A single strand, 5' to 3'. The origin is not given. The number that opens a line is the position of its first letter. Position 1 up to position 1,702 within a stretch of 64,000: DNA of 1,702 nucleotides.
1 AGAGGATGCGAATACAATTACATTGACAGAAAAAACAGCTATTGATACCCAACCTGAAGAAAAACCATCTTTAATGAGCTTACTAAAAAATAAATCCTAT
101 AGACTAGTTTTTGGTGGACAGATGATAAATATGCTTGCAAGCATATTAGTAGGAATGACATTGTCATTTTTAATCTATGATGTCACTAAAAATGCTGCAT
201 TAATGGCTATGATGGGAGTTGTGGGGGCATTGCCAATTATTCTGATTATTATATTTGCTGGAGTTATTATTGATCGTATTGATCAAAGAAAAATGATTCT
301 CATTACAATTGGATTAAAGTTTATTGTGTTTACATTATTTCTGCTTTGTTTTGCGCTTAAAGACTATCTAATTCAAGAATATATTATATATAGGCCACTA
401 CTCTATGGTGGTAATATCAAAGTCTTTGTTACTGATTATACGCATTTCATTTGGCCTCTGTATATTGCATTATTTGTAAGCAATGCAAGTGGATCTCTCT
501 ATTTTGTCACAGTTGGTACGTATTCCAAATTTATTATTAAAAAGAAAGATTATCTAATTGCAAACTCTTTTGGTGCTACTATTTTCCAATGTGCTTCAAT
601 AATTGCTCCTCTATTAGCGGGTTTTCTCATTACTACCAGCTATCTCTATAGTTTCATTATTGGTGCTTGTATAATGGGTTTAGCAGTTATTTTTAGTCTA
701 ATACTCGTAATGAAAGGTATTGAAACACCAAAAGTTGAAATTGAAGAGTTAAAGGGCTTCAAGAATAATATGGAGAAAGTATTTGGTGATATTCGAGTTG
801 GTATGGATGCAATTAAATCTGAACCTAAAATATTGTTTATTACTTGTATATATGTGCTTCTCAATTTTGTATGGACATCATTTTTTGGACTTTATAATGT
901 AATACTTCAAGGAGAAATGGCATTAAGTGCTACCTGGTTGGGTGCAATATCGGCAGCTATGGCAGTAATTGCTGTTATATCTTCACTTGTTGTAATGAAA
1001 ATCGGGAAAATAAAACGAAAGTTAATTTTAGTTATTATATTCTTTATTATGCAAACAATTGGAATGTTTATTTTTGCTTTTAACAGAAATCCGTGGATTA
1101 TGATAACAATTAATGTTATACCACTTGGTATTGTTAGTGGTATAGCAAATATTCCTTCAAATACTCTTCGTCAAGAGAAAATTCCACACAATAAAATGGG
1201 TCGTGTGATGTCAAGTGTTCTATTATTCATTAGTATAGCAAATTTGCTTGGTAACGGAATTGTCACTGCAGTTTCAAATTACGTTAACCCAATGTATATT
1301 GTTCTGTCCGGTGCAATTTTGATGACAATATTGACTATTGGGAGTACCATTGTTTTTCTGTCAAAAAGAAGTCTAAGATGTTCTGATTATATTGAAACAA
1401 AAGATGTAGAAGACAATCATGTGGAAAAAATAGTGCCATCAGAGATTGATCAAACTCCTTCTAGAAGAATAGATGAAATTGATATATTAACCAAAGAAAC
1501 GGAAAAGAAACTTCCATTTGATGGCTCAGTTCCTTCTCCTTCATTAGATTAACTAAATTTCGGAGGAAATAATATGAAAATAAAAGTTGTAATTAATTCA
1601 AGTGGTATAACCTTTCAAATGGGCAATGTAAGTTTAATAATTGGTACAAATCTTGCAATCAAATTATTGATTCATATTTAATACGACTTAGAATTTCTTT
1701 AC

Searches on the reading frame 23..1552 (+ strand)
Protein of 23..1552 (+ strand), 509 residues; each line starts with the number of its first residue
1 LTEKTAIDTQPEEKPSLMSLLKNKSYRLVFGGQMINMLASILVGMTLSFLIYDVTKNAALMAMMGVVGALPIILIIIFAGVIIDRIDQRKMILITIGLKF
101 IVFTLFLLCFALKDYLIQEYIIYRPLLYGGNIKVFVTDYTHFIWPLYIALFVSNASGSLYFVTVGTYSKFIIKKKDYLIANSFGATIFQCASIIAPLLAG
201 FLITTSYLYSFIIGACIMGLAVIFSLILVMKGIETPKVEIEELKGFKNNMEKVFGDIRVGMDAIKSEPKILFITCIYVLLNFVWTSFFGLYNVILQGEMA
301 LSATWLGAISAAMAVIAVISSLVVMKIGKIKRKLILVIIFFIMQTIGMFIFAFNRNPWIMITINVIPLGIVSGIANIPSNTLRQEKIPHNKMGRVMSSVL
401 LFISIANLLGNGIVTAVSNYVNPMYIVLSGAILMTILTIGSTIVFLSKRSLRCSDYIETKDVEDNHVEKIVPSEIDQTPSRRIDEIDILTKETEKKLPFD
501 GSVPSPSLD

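Call 52: search_protein_families(library=pfam, proteins=[window:23-1552:+], max_evalue=0.01)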
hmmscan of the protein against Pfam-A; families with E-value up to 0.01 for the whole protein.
window:23-1552:+ (509 aa): 3 families
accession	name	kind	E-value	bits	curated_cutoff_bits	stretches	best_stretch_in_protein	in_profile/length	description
PF07690.21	MFS_1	-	2.5e-29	102.7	33.4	1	30-410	2-346/347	Major Facilitator Superfamily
PF05977.19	MFS_3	-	1.2e-08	34.3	27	1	19-111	5-97/524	Transmembrane secretion effector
PF13347.12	MFS_2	-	4.7e-05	22.6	27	1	9-109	209-309/427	MFS/sugar transport protein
